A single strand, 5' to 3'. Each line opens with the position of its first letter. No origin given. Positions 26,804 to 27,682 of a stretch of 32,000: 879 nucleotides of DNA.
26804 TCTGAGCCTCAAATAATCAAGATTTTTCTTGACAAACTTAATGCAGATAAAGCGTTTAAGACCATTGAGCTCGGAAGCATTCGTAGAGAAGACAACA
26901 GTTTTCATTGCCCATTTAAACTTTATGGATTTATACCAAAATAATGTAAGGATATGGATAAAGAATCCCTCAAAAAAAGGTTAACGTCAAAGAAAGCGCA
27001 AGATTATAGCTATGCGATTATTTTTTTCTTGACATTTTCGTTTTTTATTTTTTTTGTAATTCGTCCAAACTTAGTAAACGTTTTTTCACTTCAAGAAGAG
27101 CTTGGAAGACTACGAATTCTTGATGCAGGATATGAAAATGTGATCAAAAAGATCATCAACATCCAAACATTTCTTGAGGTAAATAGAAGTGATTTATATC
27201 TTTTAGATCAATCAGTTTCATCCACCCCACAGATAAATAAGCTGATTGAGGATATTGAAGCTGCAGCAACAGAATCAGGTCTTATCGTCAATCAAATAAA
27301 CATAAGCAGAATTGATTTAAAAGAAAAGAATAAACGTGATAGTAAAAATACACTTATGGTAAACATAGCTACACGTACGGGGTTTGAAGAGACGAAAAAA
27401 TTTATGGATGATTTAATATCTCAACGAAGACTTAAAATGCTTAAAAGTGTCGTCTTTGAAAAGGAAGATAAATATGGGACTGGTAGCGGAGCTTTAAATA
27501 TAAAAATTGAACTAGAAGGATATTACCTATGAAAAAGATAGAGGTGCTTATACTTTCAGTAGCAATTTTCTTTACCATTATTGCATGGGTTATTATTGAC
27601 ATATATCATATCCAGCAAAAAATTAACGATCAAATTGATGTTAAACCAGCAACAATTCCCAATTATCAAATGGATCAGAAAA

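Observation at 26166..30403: Candidate undescribed envelope module: rpsT coupled to PilN/PilO homologues and four membrane or sortase-signal surface proteins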

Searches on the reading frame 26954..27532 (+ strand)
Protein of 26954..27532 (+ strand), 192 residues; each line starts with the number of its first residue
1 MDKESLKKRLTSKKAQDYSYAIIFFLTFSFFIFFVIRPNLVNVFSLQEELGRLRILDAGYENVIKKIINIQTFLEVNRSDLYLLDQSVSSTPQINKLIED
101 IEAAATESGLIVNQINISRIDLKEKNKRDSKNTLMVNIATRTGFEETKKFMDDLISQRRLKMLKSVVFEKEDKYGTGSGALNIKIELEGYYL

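Call 4: search_protein_families(library=pfam, proteins=[window:26954-27532:+], max_evalue=1)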
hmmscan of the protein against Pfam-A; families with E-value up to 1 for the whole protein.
window:26954-27532:+ (192 aa): 2 families
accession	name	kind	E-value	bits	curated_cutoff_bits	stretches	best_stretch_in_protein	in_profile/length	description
PF04350.18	PilO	-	4.5e-06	27.3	22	1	77-190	35-141/145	Pilus assembly protein, PilO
PF00618.25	RasGEF_N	-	0.39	11.4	28.3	1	4-32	8-37/106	RasGEF N-terminal motif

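Call 5: search_protein_families(library=ncbifam, proteins=[window:26954-27532:+], max_evalue=1)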
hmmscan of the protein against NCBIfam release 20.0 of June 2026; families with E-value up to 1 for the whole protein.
window:26954-27532:+ (192 aa): 5 families
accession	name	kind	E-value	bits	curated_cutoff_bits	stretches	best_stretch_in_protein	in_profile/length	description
TIGR01829.1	AcAcCoA_reduct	subfamily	0.017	14.8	302.1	1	70-157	41-127/242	acetoacetyl-CoA reductase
NF009546.0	PRK12935.1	equivalog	0.032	13.8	418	1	69-140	46-118/247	acetoacetyl-CoA reductase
TIGR02849.1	spore_III_AD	equivalog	0.038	14.4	85.6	1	21-73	2-54/101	stage III sporulation protein AD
NF006074.0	PRK08220.1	equivalog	0.095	12.3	312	1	67-159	35-126/251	2,3-dihydro-2,3-dihydroxybenzoate dehydrogenase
NF004750.0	PRK06080.1-2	equivalog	0.13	11.6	346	0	2-38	209-245/301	1,4-dihydroxy-2-naphthoate polyprenyltransferase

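Call 6: find_encoding_contigs(protein=window:26954-27532:+, flank=10000, max_places=10)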
Protein window:26954-27532:+ (192 aa): 24 contigs read that carry it; 2 places shown.
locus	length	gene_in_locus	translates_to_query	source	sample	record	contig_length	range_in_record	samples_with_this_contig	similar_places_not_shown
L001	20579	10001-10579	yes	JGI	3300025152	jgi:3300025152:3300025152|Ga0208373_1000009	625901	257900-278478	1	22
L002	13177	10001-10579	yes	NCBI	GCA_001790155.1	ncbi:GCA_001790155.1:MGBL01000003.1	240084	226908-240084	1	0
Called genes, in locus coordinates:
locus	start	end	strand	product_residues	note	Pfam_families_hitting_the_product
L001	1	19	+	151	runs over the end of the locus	PF00380:Ribosomal_S9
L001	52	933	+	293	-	PF00535:Glycos_transf_2, PF10111:Glyco_tranf_2_2 (faint), PF13641:Glyco_tranf_2_3, PF13712:Glyco_tranf_2_5 (faint), PF13632:Glyco_trans_2_3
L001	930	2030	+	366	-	PF13439:Glyco_transf_4, PF00534:Glycos_transf_1, PF13692:Glyco_trans_1_4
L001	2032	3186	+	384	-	PF00534:Glycos_transf_1, PF13692:Glyco_trans_1_4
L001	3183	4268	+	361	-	PF00483:NTP_transferase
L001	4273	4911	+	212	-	PF02397:Bac_transf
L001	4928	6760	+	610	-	PF13196:DUF4012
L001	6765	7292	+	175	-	PF11967:RecO_N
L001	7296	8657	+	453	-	PF28494:GlyRS_ins_1 (faint), PF00587:tRNA-synt_2b, PF03129:HGTP_anticodon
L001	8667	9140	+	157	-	-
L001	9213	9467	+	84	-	PF01649:Ribosomal_S20p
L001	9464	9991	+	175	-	-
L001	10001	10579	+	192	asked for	PF04350:PilO (weak)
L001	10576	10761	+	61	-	-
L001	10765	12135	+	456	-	PF16656:Pur_ac_phosph_N (weak)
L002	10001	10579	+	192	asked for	PF04350:PilO (weak)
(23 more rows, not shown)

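Call 7: find_homologous_proteins(query=window:26954-27532:+, max_evalue=0.001)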
Query window:26954-27532:+ (192 aa): 86 proteins with E <= 0.001 among 278 candidates.
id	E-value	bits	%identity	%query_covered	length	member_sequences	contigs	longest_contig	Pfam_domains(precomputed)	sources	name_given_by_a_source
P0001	2.9e-114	397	100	100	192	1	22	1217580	PF04350.19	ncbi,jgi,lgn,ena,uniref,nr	ncbi:hypothetical protein A2334_05225 [Candidatus Roizmanbacteria bacterium RIFOXYB2_FULL_38_10]|uni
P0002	1.6e-113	394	99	100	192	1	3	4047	PF04350.19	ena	-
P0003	2.2e-100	352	100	90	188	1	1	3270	-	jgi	-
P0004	4.7e-84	299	76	100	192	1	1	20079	-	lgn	-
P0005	2.9e-82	293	73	100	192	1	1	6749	-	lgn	-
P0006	3.2e-82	293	74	100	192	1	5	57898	-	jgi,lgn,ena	jgi:Tfp pilus assembly protein PilO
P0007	2.8e-81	290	73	100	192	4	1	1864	-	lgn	-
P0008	3.2e-81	289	70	100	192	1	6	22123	PF04350.19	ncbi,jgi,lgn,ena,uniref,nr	ncbi:hypothetical protein COY90_05535 [Candidatus Roizmanbacteria bacterium CG_4_10_14_0_8_um_filter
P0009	4.3e-81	289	68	100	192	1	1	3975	-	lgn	-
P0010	1.5e-80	287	72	100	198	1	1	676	-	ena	-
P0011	2.1e-80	287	72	100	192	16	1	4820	-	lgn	-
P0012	3.8e-80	286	74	96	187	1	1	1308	-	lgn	-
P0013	4.4e-80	286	71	100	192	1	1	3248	-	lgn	-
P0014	7.1e-80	285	70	100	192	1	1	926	PF04350.19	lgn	-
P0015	1.9e-79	284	71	97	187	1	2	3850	-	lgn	-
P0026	1.2e-77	278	69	100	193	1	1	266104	PF04350.19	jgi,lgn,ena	-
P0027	1.3e-77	278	70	100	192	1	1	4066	PF04350.19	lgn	-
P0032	5.2e-76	272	68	100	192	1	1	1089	PF04350.19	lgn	-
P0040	1.1e-66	242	61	100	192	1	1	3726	PF04350.19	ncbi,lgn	-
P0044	2.2e-59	218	56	100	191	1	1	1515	PF04350.19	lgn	-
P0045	6.3e-59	217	56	100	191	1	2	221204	PF04350.19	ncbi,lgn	-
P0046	5.3e-58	214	54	100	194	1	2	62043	PF04350.19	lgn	-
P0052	7.6e-56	207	50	100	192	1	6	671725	-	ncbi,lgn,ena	-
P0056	2.9e-55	205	53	100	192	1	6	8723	PF04350.19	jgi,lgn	-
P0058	3.5e-55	205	53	100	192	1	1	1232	PF04350.19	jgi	-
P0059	5.4e-55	204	51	100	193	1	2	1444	PF04350.19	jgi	jgi:Tfp pilus assembly protein PilO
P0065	2.0e-54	202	53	100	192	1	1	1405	PF04350.19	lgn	-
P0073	6.9e-54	200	48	100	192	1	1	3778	PF04350.19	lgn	-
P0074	7.0e-54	200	54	92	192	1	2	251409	PF04350.19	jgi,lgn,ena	-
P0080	1.7e-50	189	49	100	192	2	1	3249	PF04350.19,PF10741.15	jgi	-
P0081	2.4e-42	163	45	100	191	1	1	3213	PF04350.19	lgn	-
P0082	4.8e-42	162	43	100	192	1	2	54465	PF04350.19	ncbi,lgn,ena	-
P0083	1.2e-39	154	43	100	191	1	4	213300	PF04350.19,PF10741.15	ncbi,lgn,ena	-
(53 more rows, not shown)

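Call 8: find_encoding_contigs(protein=P0083, flank=10000, max_places=2)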
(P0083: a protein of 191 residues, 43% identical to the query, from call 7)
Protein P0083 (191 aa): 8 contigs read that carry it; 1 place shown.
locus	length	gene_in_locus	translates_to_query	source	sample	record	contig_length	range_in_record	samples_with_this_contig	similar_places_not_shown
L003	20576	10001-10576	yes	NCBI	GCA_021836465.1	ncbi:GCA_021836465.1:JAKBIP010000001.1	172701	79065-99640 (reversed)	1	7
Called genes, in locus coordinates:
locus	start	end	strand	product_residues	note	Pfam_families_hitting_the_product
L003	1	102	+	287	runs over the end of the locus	PF00892:EamA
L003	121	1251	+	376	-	PF01180:DHO_dh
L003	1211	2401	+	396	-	PF13439:Glyco_transf_4 (weak), PF00534:Glycos_transf_1, PF13692:Glyco_trans_1_4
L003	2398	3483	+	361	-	PF00483:NTP_transferase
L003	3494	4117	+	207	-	PF02397:Bac_transf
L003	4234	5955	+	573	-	PF13196:DUF4012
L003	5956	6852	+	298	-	PF12146:Hydrolase_4, PF08538:DUF1749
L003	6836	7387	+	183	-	PF11967:RecO_N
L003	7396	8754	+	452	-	PF28494:GlyRS_ins_1 (weak), PF00587:tRNA-synt_2b (weak), PF03129:HGTP_anticodon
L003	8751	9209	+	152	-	-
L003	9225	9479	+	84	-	PF01649:Ribosomal_S20p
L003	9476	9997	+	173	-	PF05137:PilN (weak)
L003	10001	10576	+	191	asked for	PF04350:PilO, PF10741:T2SSM_b (weak)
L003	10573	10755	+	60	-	-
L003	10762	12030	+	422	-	PF16656:Pur_ac_phosph_N, PF19077:Big_13 (weak)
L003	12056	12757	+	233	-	-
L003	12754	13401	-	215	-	PF00121:TIM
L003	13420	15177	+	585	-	PF00580:UvrD-helicase, PF13245:AAA_19, PF01443:Viral_helicase1 (faint), PF13087:AAA_12 (faint), PF13361:UvrD_C, PF13538:UvrD_C_2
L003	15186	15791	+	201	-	PF00132:Hexapep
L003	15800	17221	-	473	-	PF12229:PG_binding_4, PF04294:VanW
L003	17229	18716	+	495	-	PF01547:SBP_bac_1, PF13416:SBP_bac_8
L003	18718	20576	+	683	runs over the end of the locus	PF04865:Baseplate_J (weak)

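Call 9: find_encoding_contigs(protein=P0082, flank=10000, max_places=2)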
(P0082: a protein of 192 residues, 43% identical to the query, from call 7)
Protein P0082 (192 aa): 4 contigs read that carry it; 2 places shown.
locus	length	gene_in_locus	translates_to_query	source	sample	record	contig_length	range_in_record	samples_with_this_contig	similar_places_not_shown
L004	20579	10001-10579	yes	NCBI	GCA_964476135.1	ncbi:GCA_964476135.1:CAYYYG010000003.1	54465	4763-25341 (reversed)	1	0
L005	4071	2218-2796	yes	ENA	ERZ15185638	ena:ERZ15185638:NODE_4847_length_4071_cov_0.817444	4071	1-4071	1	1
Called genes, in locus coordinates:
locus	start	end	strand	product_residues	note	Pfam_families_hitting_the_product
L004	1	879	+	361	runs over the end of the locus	PF00483:NTP_transferase, PF22640:ManC_GMP_beta-helix (weak)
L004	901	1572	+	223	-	PF02397:Bac_transf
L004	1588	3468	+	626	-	PF13196:DUF4012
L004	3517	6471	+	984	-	PF11617:Cu-binding_MopE (weak), PF07705:CARDB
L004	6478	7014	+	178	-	PF11967:RecO_N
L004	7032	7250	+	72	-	-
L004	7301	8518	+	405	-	PF28494:GlyRS_ins_1 (faint), PF00587:tRNA-synt_2b (weak)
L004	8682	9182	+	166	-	-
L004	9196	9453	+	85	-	PF01649:Ribosomal_S20p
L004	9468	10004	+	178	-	PF05137:PilN (weak)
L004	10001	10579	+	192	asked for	PF04350:PilO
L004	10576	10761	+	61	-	-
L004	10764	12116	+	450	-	PF16656:Pur_ac_phosph_N, PF19077:Big_13 (weak)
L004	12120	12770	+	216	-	-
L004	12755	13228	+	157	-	-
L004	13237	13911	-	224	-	PF00121:TIM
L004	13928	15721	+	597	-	PF00580:UvrD-helicase, PF13245:AAA_19, PF13604:AAA_30 (faint), PF01443:Viral_helicase1 (faint), PF13361:UvrD_C, PF13538:UvrD_C_2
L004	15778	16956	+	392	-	PF04519:Bactofilin (faint), PF26514:DUF8173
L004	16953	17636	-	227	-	-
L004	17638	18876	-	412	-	PF02366:PMT (weak), PF13231:PMT_2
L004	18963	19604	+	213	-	PF00230:MIP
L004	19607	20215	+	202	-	PF25084:LbH_EIF2B (faint), PF25087:GMPPB_C (faint), PF00132:Hexapep, PF14602:Hexapep_2 (weak)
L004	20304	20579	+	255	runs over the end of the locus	-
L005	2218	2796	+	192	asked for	PF04350:PilO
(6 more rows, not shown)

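Call 10: find_encoding_contigs(protein=P0052, flank=10000, max_places=2)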
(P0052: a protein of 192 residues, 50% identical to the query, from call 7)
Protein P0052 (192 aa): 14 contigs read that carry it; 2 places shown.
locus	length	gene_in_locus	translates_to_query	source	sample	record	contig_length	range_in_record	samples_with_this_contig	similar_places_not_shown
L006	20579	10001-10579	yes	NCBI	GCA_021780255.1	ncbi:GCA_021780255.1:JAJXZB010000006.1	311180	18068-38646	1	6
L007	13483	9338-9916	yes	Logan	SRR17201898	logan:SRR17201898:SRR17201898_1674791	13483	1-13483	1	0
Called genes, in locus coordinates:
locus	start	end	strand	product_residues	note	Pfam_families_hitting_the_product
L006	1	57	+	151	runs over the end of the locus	PF00380:Ribosomal_S9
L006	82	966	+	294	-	PF00535:Glycos_transf_2, PF10111:Glyco_tranf_2_2, PF13641:Glyco_tranf_2_3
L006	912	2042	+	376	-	PF20706:GT4-conflict (faint), PF00534:Glycos_transf_1, PF13692:Glyco_trans_1_4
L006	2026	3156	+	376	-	PF13439:Glyco_transf_4 (weak), PF00534:Glycos_transf_1, PF13692:Glyco_trans_1_4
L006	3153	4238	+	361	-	PF00483:NTP_transferase, PF12804:NTP_transf_3 (weak)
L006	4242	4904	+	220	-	PF02397:Bac_transf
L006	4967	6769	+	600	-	PF13196:DUF4012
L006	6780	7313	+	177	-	PF11967:RecO_N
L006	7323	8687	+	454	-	PF28494:GlyRS_ins_1 (weak), PF00587:tRNA-synt_2b (weak), PF03129:HGTP_anticodon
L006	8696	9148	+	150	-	-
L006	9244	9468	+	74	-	PF01649:Ribosomal_S20p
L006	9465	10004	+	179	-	PF05137:PilN (faint)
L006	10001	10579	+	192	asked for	-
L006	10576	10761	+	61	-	-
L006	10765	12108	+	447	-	PF19077:Big_13 (faint)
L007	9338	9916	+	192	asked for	-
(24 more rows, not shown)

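Call 16: find_homologous_proteins(query=A1, max_evalue=0.01)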
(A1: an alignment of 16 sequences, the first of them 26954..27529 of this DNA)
Query A1 (16 sequences) (192 aa, profile of the alignment): 343 proteins with E <= 0.01 among 7849 candidates; the best 120 are listed.
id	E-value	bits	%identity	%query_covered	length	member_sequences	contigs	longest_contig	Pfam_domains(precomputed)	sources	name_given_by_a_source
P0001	1.5e-83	297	100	100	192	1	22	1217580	PF04350.19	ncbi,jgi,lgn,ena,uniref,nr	ncbi:hypothetical protein A2334_05225 [Candidatus Roizmanbacteria bacterium RIFOXYB2_FULL_38_10]|uni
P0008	1.6e-83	297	70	100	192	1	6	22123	PF04350.19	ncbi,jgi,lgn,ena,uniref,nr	ncbi:hypothetical protein COY90_05535 [Candidatus Roizmanbacteria bacterium CG_4_10_14_0_8_um_filter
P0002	5.9e-83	295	99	100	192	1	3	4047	PF04350.19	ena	-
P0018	8.4e-83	295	68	100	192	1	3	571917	-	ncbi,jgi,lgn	jgi:hypothetical protein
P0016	1.9e-82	294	70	100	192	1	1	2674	-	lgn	-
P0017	4.2e-82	292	69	100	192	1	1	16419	-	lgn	-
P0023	1.0e-81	291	67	100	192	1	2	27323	-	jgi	-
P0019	2.8e-81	290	69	100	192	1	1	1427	-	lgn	-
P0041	7.0e-81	288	57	100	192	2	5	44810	-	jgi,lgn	-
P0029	1.3e-80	288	66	100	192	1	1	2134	-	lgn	-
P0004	2.2e-80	287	76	100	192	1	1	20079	-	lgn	-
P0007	9.1e-80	285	73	100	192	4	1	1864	-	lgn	-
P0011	9.1e-80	285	72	100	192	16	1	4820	-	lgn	-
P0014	1.4e-79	284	70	100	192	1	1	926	PF04350.19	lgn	-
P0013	1.6e-79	284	71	100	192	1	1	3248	-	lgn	-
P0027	2.6e-79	283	70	100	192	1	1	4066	PF04350.19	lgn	-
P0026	2.4e-78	280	69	100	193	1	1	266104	PF04350.19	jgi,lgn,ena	-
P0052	2.8e-78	280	50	100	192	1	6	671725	-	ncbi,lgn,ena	-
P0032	5.2e-78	279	68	100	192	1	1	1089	PF04350.19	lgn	-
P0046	6.1e-78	279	54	100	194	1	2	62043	PF04350.19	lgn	-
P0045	1.8e-77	277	56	100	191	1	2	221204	PF04350.19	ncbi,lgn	-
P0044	3.1e-77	277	56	100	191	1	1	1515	PF04350.19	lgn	-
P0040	2.6e-76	274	61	100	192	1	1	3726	PF04350.19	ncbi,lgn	-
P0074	1.8e-74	268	54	92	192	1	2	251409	PF04350.19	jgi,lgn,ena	-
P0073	2.0e-74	267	48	100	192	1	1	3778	PF04350.19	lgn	-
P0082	3.9e-74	266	43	100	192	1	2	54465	PF04350.19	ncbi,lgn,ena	-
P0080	1.5e-73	265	49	100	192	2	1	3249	PF04350.19,PF10741.15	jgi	-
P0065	3.2e-73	263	53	100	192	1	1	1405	PF04350.19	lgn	-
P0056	3.4e-73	263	53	100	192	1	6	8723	PF04350.19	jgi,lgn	-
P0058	8.3e-73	262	53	100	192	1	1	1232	PF04350.19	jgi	-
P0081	1.2e-72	262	45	100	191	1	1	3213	PF04350.19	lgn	-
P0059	1.9e-72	261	51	100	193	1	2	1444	PF04350.19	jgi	jgi:Tfp pilus assembly protein PilO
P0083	4.3e-72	260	43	100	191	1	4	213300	PF04350.19,PF10741.15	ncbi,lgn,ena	-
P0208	1.6e-71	258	41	100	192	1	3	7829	PF04350.19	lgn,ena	-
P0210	1.8e-71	258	48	100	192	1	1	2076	PF04350.19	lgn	-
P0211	8.0e-71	256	55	100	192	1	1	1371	PF04350.19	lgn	-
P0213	2.6e-70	254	45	100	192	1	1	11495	PF04350.19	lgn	-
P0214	7.5e-70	252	47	100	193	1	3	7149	PF04350.19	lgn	-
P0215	1.1e-69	252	47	100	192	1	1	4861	PF04350.19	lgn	-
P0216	1.3e-69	252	46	100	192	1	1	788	PF04350.19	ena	-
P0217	2.3e-68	248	49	96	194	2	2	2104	PF04350.19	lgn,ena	-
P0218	5.1e-68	247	46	100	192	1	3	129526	PF04350.19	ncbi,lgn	-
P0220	3.0e-67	244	46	100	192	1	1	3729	PF04350.19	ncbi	-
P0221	4.1e-67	244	45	100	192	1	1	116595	PF04350.19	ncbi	-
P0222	5.1e-67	243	43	100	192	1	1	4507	PF04350.19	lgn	-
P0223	5.2e-67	243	45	100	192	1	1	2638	PF04350.19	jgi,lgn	jgi:Tfp pilus assembly protein PilO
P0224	1.2e-66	242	44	100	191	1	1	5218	PF04350.19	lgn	-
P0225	1.6e-66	242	44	100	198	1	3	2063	PF04350.19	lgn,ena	-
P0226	4.9e-66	240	44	100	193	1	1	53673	PF04350.19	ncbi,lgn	-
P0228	1.3e-65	239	41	100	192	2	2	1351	PF04350.19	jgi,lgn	-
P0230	2.2e-65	238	45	98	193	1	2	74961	PF04350.19,PF10741.15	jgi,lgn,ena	-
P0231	2.8e-65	238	43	100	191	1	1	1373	PF04350.19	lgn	-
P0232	7.4e-65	236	46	97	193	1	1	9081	PF04350.19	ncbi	-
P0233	8.0e-65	236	44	100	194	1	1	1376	PF04350.19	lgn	-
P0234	8.6e-65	236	42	100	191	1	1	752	PF04350.19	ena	-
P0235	1.2e-64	235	39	100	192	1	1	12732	PF04350.19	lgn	-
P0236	1.3e-64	235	39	100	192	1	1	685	PF04350.19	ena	-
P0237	1.4e-64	235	39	100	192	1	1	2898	PF04350.19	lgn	-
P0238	3.8e-64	234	38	100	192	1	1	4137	PF04350.19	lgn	-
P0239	5.0e-64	233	42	100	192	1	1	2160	PF04350.19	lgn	-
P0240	5.1e-64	233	39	100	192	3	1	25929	PF04350.19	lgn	-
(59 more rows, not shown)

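Call 24: search_solved_structures(query=A1, max_evalue=10, show_alignments=1)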
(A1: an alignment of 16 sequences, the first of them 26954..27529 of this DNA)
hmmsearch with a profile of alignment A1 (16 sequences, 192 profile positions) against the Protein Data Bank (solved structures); distinct sequences matched with E-value up to 10: 9.
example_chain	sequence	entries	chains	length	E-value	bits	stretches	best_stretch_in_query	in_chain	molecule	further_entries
3jc8_Oa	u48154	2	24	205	0.00028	23.8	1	72-173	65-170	PilO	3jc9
5nr5_A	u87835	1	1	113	0.04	16.8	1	89-175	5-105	MatA protein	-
6vy1_A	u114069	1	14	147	0.15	14.9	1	72-153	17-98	Prefoldin subunit alpha 2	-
9dsm_A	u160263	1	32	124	0.22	14.4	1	139-172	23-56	Sjogren's Syndrome Nuclear Autoantigen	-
6lea_E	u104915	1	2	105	0.23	14.3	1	80-131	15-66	Flagellin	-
4m8s_A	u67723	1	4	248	0.34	13.7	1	93-165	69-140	Putative 3-oxoacyl-[acyl-carrier protein] reductase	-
2rjz_A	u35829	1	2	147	0.91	12.3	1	77-182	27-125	PilO protein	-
9kd1_A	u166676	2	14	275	1.3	11.8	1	88-179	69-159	Oxidoreductase, short chain dehydrogenase/reductase family protein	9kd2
9yh1_A1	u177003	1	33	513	3.8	10.3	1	80-130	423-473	Flagellin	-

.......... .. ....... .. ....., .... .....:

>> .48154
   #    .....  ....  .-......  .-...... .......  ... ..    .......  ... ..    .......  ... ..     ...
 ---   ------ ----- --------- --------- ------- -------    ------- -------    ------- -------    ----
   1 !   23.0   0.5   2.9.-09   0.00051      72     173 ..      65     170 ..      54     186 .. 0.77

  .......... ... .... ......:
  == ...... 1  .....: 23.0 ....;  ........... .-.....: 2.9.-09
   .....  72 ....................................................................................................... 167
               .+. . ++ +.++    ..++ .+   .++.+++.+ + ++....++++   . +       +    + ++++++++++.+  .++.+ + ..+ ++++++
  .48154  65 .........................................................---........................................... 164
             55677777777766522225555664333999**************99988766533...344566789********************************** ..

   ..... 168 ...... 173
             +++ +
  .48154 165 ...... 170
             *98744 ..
